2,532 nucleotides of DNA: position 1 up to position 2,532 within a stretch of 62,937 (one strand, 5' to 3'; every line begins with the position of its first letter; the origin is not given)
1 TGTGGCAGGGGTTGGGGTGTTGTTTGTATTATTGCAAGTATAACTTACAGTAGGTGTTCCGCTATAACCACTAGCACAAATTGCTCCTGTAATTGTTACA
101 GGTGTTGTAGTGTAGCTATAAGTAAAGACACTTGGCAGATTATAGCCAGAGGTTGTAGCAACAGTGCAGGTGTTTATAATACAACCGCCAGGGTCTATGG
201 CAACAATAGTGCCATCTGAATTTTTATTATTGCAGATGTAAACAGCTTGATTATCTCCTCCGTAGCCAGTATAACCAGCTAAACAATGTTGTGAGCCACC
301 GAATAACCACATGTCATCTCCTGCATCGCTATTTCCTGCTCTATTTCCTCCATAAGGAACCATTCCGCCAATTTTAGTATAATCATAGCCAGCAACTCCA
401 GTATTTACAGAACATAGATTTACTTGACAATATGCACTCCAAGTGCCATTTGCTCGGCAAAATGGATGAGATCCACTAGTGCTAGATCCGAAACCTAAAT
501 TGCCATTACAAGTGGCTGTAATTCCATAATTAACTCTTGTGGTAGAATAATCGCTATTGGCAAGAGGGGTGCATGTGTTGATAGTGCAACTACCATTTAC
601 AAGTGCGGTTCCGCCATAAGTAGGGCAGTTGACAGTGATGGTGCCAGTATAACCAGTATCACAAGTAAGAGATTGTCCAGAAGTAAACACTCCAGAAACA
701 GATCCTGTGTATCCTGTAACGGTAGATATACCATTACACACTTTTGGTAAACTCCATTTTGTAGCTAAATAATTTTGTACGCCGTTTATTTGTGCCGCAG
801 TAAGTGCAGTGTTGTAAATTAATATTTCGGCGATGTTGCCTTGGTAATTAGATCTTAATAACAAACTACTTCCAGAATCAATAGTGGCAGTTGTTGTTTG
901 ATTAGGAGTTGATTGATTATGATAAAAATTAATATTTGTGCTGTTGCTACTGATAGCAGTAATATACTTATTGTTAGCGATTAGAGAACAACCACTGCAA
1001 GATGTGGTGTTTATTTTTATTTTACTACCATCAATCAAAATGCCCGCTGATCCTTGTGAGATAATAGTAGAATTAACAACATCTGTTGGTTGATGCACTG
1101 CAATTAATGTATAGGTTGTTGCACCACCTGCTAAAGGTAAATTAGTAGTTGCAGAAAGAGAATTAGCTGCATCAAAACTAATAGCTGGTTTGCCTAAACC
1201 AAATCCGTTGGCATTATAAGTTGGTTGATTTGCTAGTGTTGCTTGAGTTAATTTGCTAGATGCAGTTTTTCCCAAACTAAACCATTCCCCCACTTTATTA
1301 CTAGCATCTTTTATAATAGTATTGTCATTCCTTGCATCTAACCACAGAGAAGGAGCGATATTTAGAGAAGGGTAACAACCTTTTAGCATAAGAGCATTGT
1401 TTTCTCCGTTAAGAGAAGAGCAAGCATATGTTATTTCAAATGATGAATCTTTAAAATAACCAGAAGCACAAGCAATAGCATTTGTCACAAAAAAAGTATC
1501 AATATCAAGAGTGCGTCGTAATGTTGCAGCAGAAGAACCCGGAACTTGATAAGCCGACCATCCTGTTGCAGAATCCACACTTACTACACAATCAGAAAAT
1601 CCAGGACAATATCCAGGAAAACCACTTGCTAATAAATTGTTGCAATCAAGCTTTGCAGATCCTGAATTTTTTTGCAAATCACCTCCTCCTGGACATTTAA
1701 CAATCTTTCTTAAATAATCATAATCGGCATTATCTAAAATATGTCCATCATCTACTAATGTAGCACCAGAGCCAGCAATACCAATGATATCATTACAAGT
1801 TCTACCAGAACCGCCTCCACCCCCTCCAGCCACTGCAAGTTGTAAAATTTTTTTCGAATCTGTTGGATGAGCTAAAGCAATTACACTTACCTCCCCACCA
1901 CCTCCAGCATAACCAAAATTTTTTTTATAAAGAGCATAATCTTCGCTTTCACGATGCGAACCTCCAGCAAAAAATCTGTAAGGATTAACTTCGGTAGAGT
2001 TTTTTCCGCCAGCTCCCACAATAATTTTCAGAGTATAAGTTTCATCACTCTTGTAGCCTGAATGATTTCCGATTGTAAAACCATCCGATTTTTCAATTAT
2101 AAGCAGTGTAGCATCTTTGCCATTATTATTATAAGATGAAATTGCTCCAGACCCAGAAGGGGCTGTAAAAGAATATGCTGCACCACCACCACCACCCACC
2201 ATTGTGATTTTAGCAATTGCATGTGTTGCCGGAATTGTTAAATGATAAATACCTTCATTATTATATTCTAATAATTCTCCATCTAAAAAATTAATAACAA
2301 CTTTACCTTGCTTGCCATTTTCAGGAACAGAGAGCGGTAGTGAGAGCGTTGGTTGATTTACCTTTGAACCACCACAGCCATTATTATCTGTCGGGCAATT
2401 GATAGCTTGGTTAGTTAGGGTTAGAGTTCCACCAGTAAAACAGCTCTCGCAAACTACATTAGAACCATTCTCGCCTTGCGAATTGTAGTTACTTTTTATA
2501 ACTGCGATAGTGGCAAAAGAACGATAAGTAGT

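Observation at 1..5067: Giant edge-truncated ORF (at least 1,689 codons) missing from the ORF track: predicted surface lipoprotein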

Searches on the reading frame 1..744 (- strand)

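Call 54: search_protein_families(library=pfam, proteins=[window:1-744:-], max_evalue=10)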
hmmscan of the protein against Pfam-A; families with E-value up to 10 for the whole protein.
seq(248 aa): 1 family
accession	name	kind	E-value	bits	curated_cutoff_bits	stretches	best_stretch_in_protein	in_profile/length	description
PF24146.1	K1-lyase_C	-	7.9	7.5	27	1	43-77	4-38/70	K1 capsule-specific polysaccharide lyase, C-terminal domain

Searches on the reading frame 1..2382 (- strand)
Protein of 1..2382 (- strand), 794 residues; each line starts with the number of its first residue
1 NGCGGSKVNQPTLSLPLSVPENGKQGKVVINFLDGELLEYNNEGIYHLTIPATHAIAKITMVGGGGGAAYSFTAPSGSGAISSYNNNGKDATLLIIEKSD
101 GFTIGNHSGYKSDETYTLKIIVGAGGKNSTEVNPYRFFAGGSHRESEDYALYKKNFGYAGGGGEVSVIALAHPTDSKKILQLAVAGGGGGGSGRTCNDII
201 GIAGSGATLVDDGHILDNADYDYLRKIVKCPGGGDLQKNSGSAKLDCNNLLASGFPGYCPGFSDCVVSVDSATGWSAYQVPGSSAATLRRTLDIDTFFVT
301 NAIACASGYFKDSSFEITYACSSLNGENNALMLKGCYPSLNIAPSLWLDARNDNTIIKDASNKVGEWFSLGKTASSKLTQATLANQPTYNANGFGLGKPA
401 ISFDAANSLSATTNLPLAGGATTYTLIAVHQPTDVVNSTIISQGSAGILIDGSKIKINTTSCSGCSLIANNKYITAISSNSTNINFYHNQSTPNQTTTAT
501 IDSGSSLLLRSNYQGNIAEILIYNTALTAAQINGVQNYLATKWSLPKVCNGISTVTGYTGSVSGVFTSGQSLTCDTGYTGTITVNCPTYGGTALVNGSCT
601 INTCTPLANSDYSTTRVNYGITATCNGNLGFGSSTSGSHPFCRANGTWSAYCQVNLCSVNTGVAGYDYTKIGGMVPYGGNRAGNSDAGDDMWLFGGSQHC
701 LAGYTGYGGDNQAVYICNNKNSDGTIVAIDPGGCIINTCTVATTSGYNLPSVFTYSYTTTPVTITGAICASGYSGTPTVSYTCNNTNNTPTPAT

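Call 49: predict_structure(alignment_id=A4)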
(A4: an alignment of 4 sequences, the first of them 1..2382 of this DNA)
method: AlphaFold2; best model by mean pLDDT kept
length: 794 residues; sequences in the alignment: 4
mean_pLDDT: 31.0   pTM: 0.26
mean pLDDT of the five models: 31.0, 29.7, 29.5, 29.2, 27.9
residues with pLDDT >= 90: 0; 70-90: 23; 50-70: 65; < 50: 706
segments of 3 or more residues with pLDDT < 50: 1-25, 64-93, 124-163, 187-794
pLDDT, mean of each block of 10 residues (from residue 1): 21 23 50 78 65 69 44 29 29 53 57 70 43 28 28 33 54 57 46 22 19 19 22 21 20 20 22 24 24 22 22 24 23 22 23 26 26 21 23 25 28 29 39 25 25 25 23 28 29 22 27 33 43 45 33 22 29 34 31 26 32 23 23 20 23 29 25 23 22 24 32 29 30 31 27 27 31 32 27 23
secondary structure, 60 per line:
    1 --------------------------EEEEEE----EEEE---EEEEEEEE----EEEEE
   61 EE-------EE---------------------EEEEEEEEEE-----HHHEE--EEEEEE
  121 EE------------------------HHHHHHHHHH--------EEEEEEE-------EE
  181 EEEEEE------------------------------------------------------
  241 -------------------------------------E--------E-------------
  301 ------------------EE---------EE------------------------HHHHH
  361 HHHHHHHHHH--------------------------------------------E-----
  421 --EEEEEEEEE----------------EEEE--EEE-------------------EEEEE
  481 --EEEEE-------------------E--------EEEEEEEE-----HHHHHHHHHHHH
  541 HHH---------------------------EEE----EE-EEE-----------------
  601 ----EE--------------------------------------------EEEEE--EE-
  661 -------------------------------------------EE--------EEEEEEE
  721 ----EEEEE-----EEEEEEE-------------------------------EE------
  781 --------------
elements in order (helices of 4 or more, strands of 3 or more residues): E27-32 E37-40 E44-51 E56-62 E93-102 E115-122 H147-156 E165-171 E179-186 H356-370 E423-431 E448-451 E454-456 E476-480 E483-487 E516-523 H529-543 E571-573 E581-583 E651-655 E714-720 E725-729 E735-741
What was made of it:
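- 1768..2352 (-): Glycine-rich beta domain (residues 906-1100) with four strand-then-Gly-run motifs: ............, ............, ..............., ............. This is the only part of the second model with pLDDT 50-78, and it is predicted as beta strands (call 49).
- On Sushi/CCP repeat (PF00084): The AlphaFold model of this region has pLDDT below 50 (call 49).
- On ALK/LTK-type glycine-rich domain (PF12810) / Gly_rich_2 (PF21722): The strands are predicted at pLDDT 50-78, but the Gly runs are not modelled confidently (call 49).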

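Call 62: fold_search(model_id=the predicted structure, library=pdb)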
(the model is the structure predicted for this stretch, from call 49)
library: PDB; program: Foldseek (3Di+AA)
matches with E <= 10: 70; with E <= 0.001: 0
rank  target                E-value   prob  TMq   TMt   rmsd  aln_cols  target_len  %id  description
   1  9j1k_A                1.0e-01  0.07  0.05  0.15  19.9       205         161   10  Tip region of monocin (released 2025-01-08)
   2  9j1j_B                3.4e-01  0.04  0.04  0.14  21.7       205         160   10  Cap region of monocin (released 2025-01-08)
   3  8so9_B                4.7e-01  0.04  0.05  0.07  15.5       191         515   12  Phosphoinositide phosphate 3 kinase gamma (released 2024-04-03)
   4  4ge1_C                8.7e-01  0.02  0.04  0.12  16.6       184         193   13  Structure of the tryptamine complex of the amine binding protein of Rhodnius prolixus (released 2013-01-02)
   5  4hfo_A                8.7e-01  0.02  0.05  0.15  15.1       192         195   13  Biogenic amine-binding protein selenomethionine derivative (released 2013-01-02)
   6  6mlt                  1.2e+00  0.04  0.05  0.06  12.6       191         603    6  Crystal structure of the V. cholerae biofilm matrix protein Bap1 (released 2019-08-28)
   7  9gvj_A                1.4e+00  0.01  0.05  0.05  15.5       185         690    9  MUC5AC mucin amino acids 28 to 1483 (released 2024-12-04)
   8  4hfo_C                2.2e+00  0.01  0.04  0.12  15.2       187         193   11  Biogenic amine-binding protein selenomethionine derivative (released 2013-01-02)
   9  4ge1_A                2.2e+00  0.01  0.05  0.14  16.2       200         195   12  Structure of the tryptamine complex of the amine binding protein of Rhodnius prolixus (released 2013-01-02)
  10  8sod_B                2.4e+00  0.03  0.06  0.08  12.6       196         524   10  Phosphoinositide phosphate 3 kinase gamma bound with ADP and two Gbetagamma subunits in State 1 (released 2024-04-03)
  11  1euo                  2.4e+00  0.02  0.06  0.18  16.5       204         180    8  Crystal structure of nitrophorin 2 (prolixin-S) (released 2000-05-10)
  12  9gvj_B                2.8e+00  0.01  0.05  0.05  16.1       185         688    9  MUC5AC mucin amino acids 28 to 1483 (released 2024-12-04)
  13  9b62_E                3.0e+00  0.01  0.04  0.10  31.0       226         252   10  Human RANBP2/RAN(GTP)/RANGAP1-SUMO1/UBC9/CRM1/RAN(GTP) - composite map and model (released 2024-10-16)
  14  1u18_A                3.5e+00  0.01  0.05  0.14  16.5       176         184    8  1.96 A Crystal structure of H60C mutant of nitrophorin complexed with histamine (released 2005-07-26)
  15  2y32_A                3.9e+00  0.01  0.05  0.15  15.5       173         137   10  Crystal structure of bradavidin (released 2011-12-28)
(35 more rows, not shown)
